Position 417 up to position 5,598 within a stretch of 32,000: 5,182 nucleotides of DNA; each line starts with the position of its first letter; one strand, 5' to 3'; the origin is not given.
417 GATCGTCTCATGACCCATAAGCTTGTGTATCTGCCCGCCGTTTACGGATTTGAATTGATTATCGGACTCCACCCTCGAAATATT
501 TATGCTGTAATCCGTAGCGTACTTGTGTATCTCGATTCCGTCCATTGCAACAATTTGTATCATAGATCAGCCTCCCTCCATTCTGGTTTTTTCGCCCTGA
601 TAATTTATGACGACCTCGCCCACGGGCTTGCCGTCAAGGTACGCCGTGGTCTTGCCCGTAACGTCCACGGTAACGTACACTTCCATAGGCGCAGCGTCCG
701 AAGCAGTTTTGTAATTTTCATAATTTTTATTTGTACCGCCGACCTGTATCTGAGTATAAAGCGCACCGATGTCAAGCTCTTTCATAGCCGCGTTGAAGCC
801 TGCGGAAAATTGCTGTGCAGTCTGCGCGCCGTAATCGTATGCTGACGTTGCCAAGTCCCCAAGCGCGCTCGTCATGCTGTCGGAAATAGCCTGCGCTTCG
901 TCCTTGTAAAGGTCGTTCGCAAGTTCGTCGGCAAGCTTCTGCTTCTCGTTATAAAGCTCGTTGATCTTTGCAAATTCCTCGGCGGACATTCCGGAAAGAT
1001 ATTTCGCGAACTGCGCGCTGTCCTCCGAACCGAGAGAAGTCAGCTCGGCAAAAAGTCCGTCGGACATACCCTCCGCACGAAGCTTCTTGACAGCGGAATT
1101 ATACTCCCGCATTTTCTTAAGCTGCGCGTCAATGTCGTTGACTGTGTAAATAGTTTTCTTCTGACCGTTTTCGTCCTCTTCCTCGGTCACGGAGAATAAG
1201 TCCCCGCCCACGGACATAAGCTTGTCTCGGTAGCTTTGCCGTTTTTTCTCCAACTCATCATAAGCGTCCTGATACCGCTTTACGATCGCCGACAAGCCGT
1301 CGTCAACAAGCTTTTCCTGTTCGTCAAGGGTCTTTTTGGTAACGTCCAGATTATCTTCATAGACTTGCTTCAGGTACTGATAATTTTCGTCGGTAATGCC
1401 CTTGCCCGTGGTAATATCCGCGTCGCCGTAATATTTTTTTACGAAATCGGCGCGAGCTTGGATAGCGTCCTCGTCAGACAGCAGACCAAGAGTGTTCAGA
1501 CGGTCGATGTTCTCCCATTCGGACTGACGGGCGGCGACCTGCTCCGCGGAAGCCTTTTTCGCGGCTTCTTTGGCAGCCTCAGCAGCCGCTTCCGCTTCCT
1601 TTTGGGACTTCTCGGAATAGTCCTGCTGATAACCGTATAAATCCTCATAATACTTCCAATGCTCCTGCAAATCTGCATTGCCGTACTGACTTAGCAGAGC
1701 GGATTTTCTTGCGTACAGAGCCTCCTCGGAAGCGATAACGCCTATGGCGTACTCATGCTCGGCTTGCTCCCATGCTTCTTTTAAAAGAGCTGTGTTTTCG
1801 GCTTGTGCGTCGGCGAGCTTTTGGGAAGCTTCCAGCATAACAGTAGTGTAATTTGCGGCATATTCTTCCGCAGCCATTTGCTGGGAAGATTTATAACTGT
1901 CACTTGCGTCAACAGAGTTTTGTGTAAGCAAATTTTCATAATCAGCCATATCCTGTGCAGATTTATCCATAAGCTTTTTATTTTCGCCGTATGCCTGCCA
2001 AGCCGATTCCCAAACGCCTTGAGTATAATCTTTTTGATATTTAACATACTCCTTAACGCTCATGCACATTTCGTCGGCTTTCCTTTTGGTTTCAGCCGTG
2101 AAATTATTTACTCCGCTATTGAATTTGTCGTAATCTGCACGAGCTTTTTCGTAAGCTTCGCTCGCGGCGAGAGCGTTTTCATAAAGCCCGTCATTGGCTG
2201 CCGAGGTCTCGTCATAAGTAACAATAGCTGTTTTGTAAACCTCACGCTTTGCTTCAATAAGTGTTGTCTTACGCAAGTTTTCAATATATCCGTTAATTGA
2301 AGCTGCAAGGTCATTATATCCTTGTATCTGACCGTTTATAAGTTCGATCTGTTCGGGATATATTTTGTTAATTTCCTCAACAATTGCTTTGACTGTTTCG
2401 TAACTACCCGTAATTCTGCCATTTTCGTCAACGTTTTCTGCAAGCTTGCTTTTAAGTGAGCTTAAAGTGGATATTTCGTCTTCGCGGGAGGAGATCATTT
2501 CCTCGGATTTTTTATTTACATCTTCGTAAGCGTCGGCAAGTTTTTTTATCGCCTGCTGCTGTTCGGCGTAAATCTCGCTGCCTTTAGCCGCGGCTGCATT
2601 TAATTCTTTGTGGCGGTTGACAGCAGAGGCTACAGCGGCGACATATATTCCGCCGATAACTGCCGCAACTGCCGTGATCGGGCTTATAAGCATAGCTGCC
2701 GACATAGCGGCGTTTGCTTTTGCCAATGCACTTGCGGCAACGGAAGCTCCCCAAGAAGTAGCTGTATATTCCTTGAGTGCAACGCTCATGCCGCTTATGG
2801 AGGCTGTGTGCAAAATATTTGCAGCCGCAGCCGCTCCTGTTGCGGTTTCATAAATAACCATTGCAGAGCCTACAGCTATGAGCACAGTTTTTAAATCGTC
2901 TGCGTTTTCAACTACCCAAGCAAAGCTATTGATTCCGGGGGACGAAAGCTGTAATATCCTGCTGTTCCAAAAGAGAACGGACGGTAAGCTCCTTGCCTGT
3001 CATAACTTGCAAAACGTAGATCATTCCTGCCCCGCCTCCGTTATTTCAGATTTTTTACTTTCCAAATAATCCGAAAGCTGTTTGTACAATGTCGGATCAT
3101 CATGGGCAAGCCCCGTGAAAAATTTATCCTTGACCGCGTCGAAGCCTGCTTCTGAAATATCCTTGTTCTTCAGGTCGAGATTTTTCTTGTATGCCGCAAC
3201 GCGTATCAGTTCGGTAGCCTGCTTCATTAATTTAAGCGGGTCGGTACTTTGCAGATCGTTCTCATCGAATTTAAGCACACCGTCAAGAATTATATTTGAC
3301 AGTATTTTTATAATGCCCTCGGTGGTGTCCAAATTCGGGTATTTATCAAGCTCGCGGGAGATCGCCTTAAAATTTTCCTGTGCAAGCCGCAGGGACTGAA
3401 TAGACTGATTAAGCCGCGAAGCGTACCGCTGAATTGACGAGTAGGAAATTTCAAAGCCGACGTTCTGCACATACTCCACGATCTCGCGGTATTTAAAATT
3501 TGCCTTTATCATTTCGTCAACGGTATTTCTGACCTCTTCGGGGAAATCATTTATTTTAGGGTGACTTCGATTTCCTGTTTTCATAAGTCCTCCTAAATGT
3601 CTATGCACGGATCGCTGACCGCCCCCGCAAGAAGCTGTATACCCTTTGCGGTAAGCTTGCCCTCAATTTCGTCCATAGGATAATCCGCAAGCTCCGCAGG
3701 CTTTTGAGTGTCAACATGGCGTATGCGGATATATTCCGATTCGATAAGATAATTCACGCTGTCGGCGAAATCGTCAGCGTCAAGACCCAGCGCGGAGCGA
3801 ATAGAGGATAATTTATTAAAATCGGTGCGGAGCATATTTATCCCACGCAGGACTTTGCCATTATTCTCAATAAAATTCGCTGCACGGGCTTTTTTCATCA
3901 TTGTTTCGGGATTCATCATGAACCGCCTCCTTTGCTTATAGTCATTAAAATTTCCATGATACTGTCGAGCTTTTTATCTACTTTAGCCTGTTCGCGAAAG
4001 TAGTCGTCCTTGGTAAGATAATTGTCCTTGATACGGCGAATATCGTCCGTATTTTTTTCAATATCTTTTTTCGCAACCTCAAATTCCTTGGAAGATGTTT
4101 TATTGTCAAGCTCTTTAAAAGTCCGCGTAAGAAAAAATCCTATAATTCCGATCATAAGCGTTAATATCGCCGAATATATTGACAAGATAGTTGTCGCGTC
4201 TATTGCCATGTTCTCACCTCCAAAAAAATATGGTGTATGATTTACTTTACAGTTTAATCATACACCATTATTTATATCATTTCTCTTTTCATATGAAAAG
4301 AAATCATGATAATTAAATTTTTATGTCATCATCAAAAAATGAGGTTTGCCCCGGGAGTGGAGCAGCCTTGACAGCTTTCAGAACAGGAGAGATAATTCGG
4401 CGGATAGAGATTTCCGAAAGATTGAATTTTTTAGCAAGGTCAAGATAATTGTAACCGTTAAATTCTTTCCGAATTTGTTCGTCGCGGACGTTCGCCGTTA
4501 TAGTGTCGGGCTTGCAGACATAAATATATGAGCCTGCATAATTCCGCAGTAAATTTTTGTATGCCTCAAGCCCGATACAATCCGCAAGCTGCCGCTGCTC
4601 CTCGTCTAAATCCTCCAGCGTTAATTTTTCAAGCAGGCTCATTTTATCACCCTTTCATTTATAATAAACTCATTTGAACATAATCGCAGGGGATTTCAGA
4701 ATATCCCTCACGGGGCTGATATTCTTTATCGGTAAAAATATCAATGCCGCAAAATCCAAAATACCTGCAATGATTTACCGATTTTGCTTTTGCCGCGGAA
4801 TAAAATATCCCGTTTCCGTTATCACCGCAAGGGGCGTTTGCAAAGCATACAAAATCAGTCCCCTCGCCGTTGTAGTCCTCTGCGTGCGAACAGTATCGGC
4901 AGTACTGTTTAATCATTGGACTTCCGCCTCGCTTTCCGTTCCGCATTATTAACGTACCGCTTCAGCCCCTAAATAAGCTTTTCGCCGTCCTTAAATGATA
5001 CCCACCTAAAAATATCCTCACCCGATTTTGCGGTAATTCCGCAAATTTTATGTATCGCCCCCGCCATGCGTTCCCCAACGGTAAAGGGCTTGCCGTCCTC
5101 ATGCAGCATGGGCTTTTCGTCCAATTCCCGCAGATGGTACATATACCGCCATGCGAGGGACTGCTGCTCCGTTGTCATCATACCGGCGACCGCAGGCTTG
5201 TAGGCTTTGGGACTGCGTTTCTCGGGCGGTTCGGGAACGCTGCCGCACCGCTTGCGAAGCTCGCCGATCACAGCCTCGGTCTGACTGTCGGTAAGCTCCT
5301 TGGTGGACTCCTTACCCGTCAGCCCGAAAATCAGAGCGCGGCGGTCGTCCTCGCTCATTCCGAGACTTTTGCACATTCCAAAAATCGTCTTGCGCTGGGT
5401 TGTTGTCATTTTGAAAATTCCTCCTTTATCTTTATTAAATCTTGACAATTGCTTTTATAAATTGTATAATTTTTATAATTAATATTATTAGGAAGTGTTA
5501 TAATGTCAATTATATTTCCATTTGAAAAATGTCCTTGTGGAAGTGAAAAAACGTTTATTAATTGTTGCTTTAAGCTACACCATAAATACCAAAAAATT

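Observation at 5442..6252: AT-rich opposite-strand moron with a perfect promoter: a SEC-C + YkgJ-type cysteine-cluster protein embedded in the Mu-like early/middle region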

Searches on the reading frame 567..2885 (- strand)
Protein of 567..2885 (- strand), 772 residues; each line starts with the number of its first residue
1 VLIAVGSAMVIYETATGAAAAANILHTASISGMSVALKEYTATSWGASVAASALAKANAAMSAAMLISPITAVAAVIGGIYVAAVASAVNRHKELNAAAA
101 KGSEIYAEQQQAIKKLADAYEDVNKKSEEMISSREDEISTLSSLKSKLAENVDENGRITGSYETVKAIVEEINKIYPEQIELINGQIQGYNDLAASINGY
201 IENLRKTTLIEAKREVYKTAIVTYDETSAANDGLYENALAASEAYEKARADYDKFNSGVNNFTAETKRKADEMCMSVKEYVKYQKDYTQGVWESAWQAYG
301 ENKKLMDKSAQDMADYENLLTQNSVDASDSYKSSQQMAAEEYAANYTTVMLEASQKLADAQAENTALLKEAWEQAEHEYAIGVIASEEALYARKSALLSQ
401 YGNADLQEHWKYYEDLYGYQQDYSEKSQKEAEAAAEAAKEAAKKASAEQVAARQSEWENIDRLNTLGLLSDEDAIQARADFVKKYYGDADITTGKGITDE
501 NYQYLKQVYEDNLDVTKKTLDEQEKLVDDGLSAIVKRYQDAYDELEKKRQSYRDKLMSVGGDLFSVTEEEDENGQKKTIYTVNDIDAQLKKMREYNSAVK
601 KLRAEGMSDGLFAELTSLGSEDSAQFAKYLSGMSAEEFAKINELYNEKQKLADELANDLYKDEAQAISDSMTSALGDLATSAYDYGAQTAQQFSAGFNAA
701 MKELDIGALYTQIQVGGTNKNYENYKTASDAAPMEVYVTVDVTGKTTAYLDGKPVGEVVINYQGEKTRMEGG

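Call 7: search_protein_families(library=phrogs, proteins=[window:567-2885:-], max_evalue=0.001)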
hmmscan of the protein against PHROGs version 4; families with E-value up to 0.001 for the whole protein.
window:567-2885:- (772 aa): 0 families

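Call 8: search_protein_families(library=pfam, proteins=[window:567-2885:-], max_evalue=0.01)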
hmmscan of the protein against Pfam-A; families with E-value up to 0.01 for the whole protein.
window:567-2885:- (772 aa): 0 families

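Call 98: search_solved_structures(query=window:567-2885:-, max_evalue=1)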
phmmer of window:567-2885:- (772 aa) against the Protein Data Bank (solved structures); distinct sequences matched with E-value up to 1: 2.
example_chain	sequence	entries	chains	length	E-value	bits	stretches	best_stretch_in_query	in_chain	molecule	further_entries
8bd3_U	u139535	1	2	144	0.0029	19.7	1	468-606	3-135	Chloroplast oxygen-evolving enhancer protein 3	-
9hd7_Q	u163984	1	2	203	0.35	12.9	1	464-613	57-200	Chloroplast oxygen-evolving enhancer protein 3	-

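Call 99: search_dna_similar(query=window:567-2885:-, collection=phages, mode=protein, max_evalue=0.001, max_rows=8)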
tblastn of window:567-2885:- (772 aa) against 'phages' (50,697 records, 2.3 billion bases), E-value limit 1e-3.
Records with a match: 1; places in all: 1; records where one place covers at least 80% of the query: 0.
Best place of each record, by identity: <60% 1.
By first word of the organism name: Bacteriophage 1.
By host as written in the record: - 1.
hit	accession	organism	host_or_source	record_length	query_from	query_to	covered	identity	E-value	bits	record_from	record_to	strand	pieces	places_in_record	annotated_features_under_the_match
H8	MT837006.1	Bacteriophage sp.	human fecal samples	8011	117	701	66%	34.1%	5e-33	238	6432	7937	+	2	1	record has no annotation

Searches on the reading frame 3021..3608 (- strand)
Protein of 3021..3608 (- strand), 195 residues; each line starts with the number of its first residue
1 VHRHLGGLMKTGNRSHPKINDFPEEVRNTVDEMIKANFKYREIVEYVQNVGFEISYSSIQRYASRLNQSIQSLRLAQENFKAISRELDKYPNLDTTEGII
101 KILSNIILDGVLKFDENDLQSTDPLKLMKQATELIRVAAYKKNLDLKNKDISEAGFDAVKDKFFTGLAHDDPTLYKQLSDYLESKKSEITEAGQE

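Call 7: search_protein_families(library=phrogs, proteins=[window:3021-3608:-], max_evalue=0.001)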
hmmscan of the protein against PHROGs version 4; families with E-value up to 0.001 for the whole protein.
window:3021-3608:- (195 aa): 2 families
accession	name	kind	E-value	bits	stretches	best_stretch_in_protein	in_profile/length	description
phrog_426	-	head and packaging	2.9e-23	84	1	15-160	4-155/184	terminase small subunit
phrog_1007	-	unknown function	1.6e-07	32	1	25-71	22-68/233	-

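Call 8: search_protein_families(library=pfam, proteins=[window:3021-3608:-], max_evalue=0.01)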
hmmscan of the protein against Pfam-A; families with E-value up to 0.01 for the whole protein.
window:3021-3608:- (195 aa): 1 family
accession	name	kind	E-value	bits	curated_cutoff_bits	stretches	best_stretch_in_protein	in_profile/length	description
PF11985.13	Phage_Mu_Gp27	-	2.6e-17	64.2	28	1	19-145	1-130/173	Bacteriophage Mu, Gp27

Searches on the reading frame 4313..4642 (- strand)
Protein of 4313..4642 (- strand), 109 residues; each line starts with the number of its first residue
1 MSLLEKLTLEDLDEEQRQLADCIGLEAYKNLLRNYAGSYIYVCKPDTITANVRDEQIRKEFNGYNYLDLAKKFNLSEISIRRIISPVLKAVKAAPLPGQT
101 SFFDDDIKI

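Call 7: search_protein_families(library=phrogs, proteins=[window:4313-4642:-], max_evalue=0.001)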
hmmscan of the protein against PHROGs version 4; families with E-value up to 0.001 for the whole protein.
window:4313-4642:- (109 aa): 2 families
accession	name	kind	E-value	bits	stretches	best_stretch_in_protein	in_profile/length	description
phrog_532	-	transcription regulation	1e-14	55.8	1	8-87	36-117/132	late transcriptional activator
phrog_836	-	transcription regulation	3.1e-13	51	1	15-90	47-123/133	late transcriptional activator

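Call 8: search_protein_families(library=pfam, proteins=[window:4313-4642:-], max_evalue=0.01)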
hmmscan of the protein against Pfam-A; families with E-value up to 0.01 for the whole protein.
window:4313-4642:- (109 aa): 1 family
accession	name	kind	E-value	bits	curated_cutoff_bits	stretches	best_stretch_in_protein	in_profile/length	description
PF08765.17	Mor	-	4.5e-14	52.8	24.9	1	12-89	21-97/107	Mor transcription activator family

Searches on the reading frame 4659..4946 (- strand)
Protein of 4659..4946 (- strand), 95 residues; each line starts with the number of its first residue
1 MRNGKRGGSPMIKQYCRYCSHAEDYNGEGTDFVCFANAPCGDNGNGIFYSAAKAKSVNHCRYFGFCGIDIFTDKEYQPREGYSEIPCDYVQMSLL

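Call 7: search_protein_families(library=phrogs, proteins=[window:4659-4946:-], max_evalue=0.001)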
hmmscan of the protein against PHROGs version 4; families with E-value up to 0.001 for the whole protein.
window:4659-4946:- (95 aa): 1 family
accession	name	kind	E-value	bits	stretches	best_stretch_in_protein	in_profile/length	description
phrog_31107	-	unknown function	7.3e-06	27.2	1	13-82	2-62/73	-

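Call 8: search_protein_families(library=pfam, proteins=[window:4659-4946:-], max_evalue=0.01)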
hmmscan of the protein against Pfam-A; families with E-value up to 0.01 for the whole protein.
window:4659-4946:- (95 aa): 0 families

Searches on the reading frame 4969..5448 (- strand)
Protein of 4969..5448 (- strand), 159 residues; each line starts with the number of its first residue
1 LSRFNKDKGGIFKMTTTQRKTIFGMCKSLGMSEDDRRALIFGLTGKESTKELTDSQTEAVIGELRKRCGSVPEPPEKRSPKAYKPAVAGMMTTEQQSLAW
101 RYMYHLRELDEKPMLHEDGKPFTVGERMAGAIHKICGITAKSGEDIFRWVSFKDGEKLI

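Call 7: search_protein_families(library=phrogs, proteins=[window:4969-5448:-], max_evalue=0.001)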
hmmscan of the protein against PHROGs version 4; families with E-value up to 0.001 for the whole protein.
window:4969-5448:- (159 aa): 2 families
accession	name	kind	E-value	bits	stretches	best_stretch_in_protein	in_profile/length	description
phrog_286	-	unknown function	4.1e-13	50.8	1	13-98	7-86/186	-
phrog_8067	-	unknown function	1.5e-06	29.1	1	27-61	15-49/65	-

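Call 8: search_protein_families(library=pfam, proteins=[window:4969-5448:-], max_evalue=0.01)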
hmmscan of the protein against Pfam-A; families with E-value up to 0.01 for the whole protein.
window:4969-5448:- (159 aa): 1 family
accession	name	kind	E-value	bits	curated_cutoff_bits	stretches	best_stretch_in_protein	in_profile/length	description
PF06252.17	GemA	-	4.5e-11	44.1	27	1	31-159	1-110/119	Bacteriophage Mu, GemA protein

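Call 51: find_related_loci(query=window:4969-5409:-, collection=viral_contigs, flank=4000)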
Query window:4969-5409:- (146 aa) in viral_contigs; peptide patterns used: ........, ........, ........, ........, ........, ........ (x = any residue, [..] = any of these).
6 stretches matched a pattern; 3 encode a relative of the query (tblastn E <= 1e-3); 3 distinct loci.
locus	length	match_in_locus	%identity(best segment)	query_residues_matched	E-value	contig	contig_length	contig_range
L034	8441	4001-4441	67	1-146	4e-64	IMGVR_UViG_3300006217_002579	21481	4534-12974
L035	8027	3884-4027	44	5-52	3e-8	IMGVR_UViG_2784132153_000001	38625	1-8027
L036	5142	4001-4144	39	16-64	1e-5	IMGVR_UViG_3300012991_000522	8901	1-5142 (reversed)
